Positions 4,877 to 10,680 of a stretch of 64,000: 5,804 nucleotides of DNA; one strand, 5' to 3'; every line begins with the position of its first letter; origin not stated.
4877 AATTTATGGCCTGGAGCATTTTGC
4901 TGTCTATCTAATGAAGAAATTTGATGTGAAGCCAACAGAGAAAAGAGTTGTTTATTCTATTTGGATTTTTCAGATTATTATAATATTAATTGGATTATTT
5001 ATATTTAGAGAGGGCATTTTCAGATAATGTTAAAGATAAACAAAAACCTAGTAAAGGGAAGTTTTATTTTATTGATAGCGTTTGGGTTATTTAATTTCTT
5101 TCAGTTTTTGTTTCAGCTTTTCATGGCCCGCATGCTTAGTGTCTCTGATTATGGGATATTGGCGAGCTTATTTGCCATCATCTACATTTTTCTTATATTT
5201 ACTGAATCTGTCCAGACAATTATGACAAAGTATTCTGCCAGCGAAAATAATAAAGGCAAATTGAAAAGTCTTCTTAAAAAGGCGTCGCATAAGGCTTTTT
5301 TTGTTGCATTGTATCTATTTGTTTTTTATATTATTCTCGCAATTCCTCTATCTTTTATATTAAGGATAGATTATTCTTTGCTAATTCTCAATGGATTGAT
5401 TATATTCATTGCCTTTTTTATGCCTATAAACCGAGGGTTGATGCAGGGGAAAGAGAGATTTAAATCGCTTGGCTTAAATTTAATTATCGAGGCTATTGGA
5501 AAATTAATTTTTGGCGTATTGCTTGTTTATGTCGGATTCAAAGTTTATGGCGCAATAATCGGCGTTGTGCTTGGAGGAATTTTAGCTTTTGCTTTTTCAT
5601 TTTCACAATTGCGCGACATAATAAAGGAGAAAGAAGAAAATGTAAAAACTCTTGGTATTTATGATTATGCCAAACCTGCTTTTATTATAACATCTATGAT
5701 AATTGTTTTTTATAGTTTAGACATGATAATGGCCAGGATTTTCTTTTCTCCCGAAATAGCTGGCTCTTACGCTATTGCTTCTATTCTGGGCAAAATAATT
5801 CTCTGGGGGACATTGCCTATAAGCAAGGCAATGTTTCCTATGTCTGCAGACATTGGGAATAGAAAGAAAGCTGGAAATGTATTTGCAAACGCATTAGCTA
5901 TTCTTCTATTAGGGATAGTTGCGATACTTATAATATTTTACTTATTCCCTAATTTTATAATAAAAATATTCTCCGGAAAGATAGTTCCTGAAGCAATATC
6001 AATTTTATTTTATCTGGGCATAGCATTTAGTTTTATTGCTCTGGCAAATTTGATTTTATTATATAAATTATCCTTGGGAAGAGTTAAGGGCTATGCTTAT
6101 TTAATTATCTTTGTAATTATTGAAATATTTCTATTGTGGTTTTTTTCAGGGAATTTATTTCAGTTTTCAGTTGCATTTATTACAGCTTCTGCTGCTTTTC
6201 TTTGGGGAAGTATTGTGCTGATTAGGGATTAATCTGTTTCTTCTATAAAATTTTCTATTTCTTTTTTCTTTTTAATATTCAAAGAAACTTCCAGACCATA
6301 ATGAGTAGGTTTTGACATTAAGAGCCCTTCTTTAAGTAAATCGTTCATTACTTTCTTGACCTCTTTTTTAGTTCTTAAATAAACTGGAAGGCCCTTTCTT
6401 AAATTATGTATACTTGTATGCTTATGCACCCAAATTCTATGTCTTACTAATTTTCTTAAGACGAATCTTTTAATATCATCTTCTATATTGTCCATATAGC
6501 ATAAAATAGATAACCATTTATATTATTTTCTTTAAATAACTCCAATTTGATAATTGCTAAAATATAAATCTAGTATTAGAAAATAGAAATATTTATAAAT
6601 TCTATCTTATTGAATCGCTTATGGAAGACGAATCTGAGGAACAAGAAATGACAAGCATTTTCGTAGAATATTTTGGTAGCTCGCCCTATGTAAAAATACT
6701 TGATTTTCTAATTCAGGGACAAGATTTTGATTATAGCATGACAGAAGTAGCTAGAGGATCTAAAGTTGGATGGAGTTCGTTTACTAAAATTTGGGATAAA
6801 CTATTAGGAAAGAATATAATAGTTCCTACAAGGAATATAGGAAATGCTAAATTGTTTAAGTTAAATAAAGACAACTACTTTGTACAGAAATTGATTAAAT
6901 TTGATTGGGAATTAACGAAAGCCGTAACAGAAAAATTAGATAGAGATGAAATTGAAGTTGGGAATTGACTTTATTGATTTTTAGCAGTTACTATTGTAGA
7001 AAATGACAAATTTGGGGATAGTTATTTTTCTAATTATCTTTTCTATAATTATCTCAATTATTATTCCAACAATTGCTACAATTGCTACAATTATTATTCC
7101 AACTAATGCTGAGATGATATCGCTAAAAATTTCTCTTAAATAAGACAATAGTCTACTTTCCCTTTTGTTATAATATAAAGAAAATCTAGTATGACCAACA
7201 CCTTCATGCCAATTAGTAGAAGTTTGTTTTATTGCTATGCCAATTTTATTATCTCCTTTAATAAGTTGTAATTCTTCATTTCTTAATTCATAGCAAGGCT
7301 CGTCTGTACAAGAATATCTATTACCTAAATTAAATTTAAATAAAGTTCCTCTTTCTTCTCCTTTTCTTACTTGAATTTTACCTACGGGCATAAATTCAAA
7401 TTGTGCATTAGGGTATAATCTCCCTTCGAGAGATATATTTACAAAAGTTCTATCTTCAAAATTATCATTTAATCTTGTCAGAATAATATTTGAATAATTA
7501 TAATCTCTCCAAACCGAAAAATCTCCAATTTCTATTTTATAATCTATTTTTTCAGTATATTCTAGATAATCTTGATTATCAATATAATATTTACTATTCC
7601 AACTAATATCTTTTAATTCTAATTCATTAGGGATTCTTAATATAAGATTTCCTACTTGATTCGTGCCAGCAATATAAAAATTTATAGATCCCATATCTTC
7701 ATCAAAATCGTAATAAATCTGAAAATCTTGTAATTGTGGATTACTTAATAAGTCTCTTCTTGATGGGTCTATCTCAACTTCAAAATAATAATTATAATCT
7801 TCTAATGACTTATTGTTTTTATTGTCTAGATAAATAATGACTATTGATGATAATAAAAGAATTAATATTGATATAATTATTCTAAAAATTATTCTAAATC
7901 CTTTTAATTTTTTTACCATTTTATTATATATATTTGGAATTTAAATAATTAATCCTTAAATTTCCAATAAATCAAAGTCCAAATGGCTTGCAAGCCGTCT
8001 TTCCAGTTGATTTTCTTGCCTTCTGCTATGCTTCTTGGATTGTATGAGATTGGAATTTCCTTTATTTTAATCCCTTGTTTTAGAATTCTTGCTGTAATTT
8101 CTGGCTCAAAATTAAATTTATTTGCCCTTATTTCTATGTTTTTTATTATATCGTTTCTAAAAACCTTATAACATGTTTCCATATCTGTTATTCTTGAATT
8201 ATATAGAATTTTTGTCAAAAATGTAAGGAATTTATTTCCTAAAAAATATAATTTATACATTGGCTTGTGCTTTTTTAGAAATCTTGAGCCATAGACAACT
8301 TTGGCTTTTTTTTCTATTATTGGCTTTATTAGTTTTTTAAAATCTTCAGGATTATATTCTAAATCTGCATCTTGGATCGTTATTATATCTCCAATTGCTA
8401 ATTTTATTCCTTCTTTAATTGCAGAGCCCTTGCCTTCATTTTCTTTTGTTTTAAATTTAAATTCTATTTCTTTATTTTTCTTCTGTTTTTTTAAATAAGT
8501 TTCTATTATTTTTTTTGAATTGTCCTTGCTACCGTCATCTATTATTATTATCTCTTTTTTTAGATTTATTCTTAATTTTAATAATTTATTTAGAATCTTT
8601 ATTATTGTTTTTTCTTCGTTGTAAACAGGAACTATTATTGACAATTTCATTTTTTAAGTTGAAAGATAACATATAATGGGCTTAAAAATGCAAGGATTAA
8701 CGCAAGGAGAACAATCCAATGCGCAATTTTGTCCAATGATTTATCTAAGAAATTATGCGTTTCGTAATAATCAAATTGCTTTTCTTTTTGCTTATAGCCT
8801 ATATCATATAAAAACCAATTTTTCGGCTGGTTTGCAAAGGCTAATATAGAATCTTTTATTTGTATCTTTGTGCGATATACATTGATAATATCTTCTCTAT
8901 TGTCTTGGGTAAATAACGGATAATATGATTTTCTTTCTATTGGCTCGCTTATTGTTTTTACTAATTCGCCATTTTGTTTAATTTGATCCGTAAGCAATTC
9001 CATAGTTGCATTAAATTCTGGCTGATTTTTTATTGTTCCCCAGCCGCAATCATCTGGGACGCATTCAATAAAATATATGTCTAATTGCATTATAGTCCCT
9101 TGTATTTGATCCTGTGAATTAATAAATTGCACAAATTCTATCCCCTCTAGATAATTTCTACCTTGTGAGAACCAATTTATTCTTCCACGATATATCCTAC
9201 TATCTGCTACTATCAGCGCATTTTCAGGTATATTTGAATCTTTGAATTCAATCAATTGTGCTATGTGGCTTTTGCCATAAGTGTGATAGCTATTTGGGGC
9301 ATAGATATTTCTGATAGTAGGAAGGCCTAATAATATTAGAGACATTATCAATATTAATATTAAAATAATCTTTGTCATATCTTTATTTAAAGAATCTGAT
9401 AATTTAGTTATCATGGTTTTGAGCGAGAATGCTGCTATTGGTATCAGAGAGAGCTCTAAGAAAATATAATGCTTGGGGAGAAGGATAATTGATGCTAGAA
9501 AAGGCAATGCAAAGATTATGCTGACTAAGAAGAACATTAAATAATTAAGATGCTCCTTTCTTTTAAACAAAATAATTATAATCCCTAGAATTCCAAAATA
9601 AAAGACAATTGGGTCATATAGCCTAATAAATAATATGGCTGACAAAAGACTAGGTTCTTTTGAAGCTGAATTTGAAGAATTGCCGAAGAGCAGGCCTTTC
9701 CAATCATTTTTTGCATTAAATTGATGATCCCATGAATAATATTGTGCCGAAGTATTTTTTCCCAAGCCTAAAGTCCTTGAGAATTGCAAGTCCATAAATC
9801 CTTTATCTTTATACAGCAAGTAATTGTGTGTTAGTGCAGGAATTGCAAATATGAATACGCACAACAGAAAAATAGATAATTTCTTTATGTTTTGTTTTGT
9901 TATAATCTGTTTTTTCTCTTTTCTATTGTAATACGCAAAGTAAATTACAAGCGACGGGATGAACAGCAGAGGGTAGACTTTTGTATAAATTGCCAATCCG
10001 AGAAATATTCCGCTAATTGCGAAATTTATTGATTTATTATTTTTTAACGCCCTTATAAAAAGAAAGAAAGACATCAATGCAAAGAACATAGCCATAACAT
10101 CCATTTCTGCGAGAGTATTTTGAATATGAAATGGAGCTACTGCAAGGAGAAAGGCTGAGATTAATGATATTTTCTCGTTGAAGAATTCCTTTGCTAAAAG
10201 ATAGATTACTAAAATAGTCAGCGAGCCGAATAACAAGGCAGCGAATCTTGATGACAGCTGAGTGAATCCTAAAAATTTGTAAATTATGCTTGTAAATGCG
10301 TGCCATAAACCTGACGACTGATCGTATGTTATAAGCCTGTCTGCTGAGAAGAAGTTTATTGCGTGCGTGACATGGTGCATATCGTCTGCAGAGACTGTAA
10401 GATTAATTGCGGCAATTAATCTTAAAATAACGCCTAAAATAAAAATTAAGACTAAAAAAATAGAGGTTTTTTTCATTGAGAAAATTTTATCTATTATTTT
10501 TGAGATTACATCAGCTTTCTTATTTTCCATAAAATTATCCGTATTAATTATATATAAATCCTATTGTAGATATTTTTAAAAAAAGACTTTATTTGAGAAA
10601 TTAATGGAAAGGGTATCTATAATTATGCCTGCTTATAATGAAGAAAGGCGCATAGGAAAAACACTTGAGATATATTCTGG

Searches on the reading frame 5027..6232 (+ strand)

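Call 51: search_protein_families(library=pfam, proteins=[window:5027-6232:+], max_evalue=0.0001)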
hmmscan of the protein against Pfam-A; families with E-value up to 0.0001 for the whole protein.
window:5027-6232:+ (401 aa): 2 families
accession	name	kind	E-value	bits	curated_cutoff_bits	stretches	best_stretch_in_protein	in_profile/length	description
PF01943.22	Polysacc_synt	-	2.5e-15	57.1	28.2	1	8-275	1-272/274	Polysaccharide biosynthesis protein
PF13440.11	Polysacc_synt_3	-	1.7e-12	47.6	23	1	33-317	2-285/293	Polysaccharide biosynthesis protein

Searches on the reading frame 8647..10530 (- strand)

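Call 51: search_protein_families(library=pfam, proteins=[window:8647-10530:-], max_evalue=0.0001)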
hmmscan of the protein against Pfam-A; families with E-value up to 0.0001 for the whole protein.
window:8647-10530:- (627 aa): 3 families
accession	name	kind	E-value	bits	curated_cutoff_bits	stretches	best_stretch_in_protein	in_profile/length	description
PF13231.12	PMT_2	-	6.5e-19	69.1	26.1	1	79-229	9-155/160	Dolichyl-phosphate-mannose-protein mannosyltransferase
PF02516.20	STT3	-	3.9e-10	40.2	24.5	1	98-229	102-234/405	Oligosaccharyl transferase STT3, N-terminal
PF09594.16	GT87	-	5e-05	23.6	25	1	89-236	14-148/237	Glycosyltransferase family 87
